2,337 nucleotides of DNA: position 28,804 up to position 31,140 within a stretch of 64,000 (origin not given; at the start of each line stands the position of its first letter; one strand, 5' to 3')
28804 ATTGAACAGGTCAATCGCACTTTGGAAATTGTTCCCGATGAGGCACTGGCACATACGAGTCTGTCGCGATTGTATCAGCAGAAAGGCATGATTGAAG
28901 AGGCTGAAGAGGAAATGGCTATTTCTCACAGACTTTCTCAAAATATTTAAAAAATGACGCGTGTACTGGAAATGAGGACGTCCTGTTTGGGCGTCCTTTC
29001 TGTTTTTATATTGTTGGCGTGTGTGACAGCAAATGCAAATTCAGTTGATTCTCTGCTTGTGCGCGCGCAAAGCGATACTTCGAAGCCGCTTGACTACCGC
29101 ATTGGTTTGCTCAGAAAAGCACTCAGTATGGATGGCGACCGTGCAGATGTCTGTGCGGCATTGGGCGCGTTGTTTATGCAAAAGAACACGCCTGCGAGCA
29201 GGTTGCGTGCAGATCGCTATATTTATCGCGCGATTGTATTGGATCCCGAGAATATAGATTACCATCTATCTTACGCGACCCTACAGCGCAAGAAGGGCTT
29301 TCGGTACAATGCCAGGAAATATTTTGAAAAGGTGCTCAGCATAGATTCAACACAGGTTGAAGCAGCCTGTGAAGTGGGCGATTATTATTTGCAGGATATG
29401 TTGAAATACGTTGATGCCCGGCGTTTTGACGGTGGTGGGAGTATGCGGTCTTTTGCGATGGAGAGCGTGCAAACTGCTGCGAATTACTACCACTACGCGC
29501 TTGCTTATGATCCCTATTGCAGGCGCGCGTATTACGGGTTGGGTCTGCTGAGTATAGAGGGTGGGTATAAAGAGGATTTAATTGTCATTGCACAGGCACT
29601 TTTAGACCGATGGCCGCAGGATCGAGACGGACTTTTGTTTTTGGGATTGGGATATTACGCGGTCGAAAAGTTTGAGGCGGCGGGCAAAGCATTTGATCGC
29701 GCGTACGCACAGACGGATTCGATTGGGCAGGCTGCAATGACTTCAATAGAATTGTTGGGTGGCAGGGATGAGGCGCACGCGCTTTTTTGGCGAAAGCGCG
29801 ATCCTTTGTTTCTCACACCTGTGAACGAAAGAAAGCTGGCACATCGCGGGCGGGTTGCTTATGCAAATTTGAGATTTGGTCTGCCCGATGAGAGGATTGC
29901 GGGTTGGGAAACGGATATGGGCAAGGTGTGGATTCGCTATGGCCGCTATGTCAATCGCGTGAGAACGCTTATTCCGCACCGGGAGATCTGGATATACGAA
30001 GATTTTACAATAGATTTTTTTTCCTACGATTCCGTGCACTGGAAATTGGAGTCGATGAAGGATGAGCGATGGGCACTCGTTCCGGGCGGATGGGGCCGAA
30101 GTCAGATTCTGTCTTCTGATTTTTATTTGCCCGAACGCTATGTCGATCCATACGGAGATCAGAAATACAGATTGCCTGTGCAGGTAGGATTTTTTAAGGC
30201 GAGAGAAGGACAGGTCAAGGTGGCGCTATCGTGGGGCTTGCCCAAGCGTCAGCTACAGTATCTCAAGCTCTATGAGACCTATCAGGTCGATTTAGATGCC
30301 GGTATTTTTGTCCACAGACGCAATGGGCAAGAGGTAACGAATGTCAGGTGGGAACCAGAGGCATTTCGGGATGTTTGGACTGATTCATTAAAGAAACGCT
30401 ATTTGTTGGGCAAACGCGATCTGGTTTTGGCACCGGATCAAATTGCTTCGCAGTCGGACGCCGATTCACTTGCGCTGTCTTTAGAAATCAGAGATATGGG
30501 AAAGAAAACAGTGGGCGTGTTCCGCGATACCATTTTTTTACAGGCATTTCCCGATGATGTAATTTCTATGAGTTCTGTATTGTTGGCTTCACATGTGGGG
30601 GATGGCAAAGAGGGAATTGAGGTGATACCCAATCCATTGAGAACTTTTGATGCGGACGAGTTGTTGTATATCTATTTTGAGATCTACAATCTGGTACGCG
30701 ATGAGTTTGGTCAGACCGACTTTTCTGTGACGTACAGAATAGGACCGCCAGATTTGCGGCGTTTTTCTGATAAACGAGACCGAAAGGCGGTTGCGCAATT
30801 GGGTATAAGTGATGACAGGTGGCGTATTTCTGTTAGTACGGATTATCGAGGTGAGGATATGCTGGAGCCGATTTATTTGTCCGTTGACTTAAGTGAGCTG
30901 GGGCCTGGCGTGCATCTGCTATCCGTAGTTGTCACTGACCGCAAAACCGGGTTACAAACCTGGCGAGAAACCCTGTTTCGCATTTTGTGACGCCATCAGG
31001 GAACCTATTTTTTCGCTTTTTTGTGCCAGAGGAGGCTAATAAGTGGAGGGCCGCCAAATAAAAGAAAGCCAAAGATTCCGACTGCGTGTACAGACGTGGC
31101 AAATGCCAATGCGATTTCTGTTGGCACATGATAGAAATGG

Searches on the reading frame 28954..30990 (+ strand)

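Call 48: search_protein_families(library=pfam, proteins=[window:28954-30990:+], max_evalue=0.0001)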
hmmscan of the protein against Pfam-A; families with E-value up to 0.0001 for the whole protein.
window:28954-30990:+ (678 aa): 2 families
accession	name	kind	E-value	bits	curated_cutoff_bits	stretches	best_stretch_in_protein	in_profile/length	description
PF23914.1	TPR_CcmH_CycH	-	1.3e-05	25.5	42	0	53-129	39-149/158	Cytochrome c-type biogenesis protein H TPR domain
PF13432.12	TPR_16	-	4e-05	24.4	32.7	0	171-199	12-40/65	Tetratricopeptide repeat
